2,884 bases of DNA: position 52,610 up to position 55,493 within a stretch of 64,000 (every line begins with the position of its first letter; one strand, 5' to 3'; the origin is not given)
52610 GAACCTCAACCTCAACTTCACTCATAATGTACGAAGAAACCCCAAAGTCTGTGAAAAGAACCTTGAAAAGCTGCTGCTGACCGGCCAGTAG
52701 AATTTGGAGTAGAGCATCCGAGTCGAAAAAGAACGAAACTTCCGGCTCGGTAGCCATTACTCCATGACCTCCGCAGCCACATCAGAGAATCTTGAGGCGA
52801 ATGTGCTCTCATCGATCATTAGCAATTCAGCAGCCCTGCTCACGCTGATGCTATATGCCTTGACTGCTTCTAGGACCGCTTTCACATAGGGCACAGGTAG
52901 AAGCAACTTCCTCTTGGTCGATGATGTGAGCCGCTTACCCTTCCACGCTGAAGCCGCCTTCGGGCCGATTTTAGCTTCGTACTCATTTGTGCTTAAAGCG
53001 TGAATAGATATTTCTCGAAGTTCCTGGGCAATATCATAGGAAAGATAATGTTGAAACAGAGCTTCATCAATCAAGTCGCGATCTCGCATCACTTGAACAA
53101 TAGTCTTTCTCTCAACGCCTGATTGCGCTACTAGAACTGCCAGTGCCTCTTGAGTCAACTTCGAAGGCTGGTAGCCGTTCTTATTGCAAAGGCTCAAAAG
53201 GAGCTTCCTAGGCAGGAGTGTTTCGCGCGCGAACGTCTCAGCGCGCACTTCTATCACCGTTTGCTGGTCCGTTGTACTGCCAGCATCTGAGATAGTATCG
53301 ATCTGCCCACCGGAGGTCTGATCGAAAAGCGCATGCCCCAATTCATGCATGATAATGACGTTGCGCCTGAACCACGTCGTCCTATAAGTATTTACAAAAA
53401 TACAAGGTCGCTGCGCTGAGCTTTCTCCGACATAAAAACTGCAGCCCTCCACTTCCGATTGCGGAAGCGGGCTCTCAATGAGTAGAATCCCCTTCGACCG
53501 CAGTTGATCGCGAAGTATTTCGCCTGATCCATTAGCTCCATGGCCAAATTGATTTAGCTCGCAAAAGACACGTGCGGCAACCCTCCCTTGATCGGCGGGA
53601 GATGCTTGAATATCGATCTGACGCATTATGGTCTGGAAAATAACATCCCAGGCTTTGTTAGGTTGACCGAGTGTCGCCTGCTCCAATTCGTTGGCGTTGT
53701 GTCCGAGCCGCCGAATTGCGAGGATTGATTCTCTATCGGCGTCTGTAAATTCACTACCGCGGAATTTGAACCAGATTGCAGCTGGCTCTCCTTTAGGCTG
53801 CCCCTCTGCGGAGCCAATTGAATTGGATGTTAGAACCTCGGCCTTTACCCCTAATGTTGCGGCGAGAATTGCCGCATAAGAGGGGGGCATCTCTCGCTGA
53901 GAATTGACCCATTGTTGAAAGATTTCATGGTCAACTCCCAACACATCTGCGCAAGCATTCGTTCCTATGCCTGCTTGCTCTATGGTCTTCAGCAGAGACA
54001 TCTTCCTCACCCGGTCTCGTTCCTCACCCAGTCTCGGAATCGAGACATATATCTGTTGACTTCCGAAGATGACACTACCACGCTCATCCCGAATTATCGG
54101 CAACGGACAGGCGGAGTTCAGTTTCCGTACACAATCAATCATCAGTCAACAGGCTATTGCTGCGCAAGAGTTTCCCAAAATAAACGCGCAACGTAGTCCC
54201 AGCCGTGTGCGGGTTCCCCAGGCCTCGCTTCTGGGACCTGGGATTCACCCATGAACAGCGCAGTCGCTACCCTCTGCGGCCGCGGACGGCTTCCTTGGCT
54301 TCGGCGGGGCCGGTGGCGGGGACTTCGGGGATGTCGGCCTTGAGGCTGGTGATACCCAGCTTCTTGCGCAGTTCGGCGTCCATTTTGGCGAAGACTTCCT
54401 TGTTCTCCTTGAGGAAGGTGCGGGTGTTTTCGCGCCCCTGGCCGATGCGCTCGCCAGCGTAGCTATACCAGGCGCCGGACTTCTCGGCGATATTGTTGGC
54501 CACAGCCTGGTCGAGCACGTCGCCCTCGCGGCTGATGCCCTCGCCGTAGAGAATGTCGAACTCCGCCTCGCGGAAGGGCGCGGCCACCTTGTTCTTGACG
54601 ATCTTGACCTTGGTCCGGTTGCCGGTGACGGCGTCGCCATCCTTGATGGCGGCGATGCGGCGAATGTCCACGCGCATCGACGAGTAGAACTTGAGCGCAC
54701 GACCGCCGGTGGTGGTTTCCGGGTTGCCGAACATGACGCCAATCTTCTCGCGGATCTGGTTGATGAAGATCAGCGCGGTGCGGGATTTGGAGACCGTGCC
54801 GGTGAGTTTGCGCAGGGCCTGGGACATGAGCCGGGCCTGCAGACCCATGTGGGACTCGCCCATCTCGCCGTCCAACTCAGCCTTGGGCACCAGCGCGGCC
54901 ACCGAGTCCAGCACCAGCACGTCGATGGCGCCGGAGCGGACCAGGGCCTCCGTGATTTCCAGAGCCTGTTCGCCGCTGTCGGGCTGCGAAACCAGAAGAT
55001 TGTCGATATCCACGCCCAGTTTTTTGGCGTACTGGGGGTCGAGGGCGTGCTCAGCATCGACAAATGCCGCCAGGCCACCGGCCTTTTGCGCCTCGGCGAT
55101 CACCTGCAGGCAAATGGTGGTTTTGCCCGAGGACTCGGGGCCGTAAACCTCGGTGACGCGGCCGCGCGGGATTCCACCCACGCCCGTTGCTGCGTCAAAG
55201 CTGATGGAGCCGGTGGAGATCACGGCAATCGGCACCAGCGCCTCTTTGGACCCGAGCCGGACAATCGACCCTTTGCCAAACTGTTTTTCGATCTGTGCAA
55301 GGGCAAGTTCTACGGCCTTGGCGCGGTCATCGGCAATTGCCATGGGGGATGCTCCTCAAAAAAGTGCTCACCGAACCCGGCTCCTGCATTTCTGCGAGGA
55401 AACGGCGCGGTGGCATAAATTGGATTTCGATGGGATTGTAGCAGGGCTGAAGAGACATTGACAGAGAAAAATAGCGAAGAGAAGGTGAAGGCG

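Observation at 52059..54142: Low-GC two-gene island between typA and recA: HTH-ImmA/IrrE metallopeptidase translationally coupled to a PIN-like protein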

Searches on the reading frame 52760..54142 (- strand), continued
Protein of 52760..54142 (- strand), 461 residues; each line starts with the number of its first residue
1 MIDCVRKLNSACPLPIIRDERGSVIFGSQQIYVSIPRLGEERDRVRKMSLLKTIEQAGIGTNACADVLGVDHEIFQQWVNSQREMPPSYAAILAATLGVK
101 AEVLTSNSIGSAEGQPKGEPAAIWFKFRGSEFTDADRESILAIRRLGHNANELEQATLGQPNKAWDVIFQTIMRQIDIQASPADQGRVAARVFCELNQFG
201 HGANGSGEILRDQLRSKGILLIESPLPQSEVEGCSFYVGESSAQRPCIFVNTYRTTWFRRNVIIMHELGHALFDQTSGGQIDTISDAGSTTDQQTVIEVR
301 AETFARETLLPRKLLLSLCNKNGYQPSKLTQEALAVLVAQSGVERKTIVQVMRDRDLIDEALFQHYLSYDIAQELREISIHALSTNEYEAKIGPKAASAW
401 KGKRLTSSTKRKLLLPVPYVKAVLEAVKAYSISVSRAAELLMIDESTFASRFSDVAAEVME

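Call 75: search_protein_families(library=pfam, alignment_id=A3, max_evalue=0.01)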
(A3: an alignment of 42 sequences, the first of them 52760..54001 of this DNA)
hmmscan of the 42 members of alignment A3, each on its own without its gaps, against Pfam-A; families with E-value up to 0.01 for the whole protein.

A. member 1, window:52760-54001:- (414 aa): 3 families
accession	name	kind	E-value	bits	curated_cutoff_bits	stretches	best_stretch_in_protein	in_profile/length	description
PF06114.19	Peptidase_M78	-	2.5e-11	43.9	22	1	169-277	3-101/123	IrrE N-terminal-like domain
PF20432.4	Xre-like-HTH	-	0.0045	17.7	25.8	0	373-404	12-42/63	Antitoxin Xre-like helix-turn-helix domain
PF13398.12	Peptidase_M50B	-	0.0075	16.4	26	0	201-237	10-46/201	Peptidase M50B-like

B. families by the number of members that match (of 42 scanned): 7 families
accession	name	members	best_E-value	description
PF06114.19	Peptidase_M78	42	2.1e-12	IrrE N-terminal-like domain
PF13560.12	HTH_31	6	7e-06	Helix-turn-helix domain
PF01381.28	HTH_3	4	0.00015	Helix-turn-helix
PF13398.12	Peptidase_M50B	3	0.0039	Peptidase M50B-like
PF02954.25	HTH_8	2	0.00054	Bacterial regulatory protein, Fis family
PF20432.4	Xre-like-HTH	2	0.0025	Antitoxin Xre-like helix-turn-helix domain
PF22746.1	SHOCT-like_DUF2089-C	1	0.0084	SHOCT-like domain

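Call 80: search_protein_families(library=phrogs, proteins=[window:52760-54001:-], max_evalue=0.1)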
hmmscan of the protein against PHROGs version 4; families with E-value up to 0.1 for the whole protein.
window:52760-54001:- (414 aa): 9 families
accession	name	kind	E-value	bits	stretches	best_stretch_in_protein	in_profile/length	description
phrog_2439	-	transcription regulation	1.6e-19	71.1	1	3-360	12-332/367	transcriptional regulator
phrog_1914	-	unknown function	1.4e-06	29.2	1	197-303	79-175/222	-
phrog_1516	-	unknown function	0.00031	21.4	1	194-271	69-148/227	-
phrog_87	-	other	0.00043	21.1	1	169-268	49-133/227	metallo-protease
phrog_2328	-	transcription regulation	0.0011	19.7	1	3-84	20-97/128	transcriptional repressor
phrog_19315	-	unknown function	0.0021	18.1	1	184-273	68-154/348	-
phrog_4836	-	transcription regulation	0.048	14.2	1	7-61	84-138/194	CII-like regulator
phrog_4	-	transcription regulation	0.053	13.5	1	4-59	141-193/400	transcriptional repressor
phrog_4739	-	unknown function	0.062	13.9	0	8-60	77-129/167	-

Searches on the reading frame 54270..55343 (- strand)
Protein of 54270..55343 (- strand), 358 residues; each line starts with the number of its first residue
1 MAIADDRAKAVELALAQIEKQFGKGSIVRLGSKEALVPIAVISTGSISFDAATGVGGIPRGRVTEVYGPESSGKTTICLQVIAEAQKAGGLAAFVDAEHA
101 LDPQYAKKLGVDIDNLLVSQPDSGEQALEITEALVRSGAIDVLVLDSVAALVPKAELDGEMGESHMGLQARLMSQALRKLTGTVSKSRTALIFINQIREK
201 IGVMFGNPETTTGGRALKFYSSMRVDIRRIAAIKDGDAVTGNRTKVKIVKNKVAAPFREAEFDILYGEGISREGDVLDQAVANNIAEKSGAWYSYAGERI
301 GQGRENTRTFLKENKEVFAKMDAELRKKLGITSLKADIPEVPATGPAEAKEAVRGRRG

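Call 30: find_related_loci(query=window:54270-55343:-, collection=genome_contigs, flank=8000)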
Query window:54270-55343:- (358 aa) in genome_contigs; peptide patterns used: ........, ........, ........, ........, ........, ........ (x = any residue, [..] = any of these).
600 stretches matched a pattern (row limit reached: there are more); 588 encode a relative of the query (tblastn E <= 1e-3); the best 80 are kept; 80 distinct loci.
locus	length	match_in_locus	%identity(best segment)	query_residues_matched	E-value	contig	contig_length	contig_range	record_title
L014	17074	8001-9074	90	1-358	0e+0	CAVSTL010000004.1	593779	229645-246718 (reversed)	MAG: uncultured Acidobacteriota bacterium isolate MFD09671.bin.1.74 genome assembly, contig: contig_10331, whole genome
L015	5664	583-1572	85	2-331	0e+0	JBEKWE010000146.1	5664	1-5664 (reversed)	MAG: Acidobacteriaceae bacterium isolate SPRUCE 620 SPRUCE_620_146, whole genome shotgun sequence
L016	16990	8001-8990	85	1-331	0e+0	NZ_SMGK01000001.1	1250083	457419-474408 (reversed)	Acidipila rosea strain DSM 103428 Ga0215723_101, whole genome shotgun sequence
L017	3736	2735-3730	85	1-332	0e+0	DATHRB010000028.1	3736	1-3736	MAG TPA_asm: Verrucomicrobiia bacterium isolate SMAG_U12754 k141_384602, whole genome shotgun sequence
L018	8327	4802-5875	79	2-357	0e+0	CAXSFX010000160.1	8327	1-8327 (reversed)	MAG: uncultured Acidobacteriaceae bacterium isolate private_VT22_metawrap_bin.8 genome assembly, contig: private_VT22_me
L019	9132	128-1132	81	3-340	0e+0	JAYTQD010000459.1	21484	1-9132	MAG: Acidobacteriaceae bacterium isolate GFS_4547 GFS_4547_458, whole genome shotgun sequence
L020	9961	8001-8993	85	3-333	0e+0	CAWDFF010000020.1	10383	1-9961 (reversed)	MAG: Terriglobia bacterium isolate MFD06085.bin.1.22 genome assembly, contig: contig_35975, whole genome shotgun sequenc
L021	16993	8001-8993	84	1-331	0e+0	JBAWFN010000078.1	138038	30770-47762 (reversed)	MAG: Terriglobales bacterium isolate MFD01509_ilm_asm_bin21 k127_107462, whole genome shotgun sequence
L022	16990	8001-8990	85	2-331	0e+0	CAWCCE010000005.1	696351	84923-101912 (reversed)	MAG: uncultured Acidobacteriota bacterium isolate MFD05512.bin.1.261 genome assembly, contig: contig_29778, whole genome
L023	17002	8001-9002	81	3-333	0e+0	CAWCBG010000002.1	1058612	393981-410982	MAG: uncultured Acidobacteriaceae bacterium isolate MFD05502.bin.1.25 genome assembly, contig: contig_3671, whole genome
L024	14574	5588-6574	83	3-331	2e-179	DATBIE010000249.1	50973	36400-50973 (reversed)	MAG TPA_asm: Terriglobales bacterium isolate SMAG_U3886 k141_2987101, whole genome shotgun sequence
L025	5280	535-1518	78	6-333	4e-180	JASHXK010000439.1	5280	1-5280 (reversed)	MAG: Terriglobales bacterium isolate JOPF255 JOPF_NEAR_contig_1057769, whole genome shotgun sequence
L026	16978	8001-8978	80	6-331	7e-172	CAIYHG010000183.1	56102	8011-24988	MAG: uncultured Acidobacteriia bacterium isolate MJ-time_bin-8942 genome assembly, contig: bin-8942:183/200, whole genom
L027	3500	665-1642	76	6-331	4e-179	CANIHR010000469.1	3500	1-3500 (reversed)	MAG: Bryobacterales bacterium isolate RE-9nov16-157 genome assembly, contig: RE-9nov16-C90080, whole genome shotgun sequ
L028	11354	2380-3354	76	6-331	3e-169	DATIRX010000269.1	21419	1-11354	MAG TPA_asm: Bryobacteraceae bacterium isolate SMAG_U15914 k141_178445, whole genome shotgun sequence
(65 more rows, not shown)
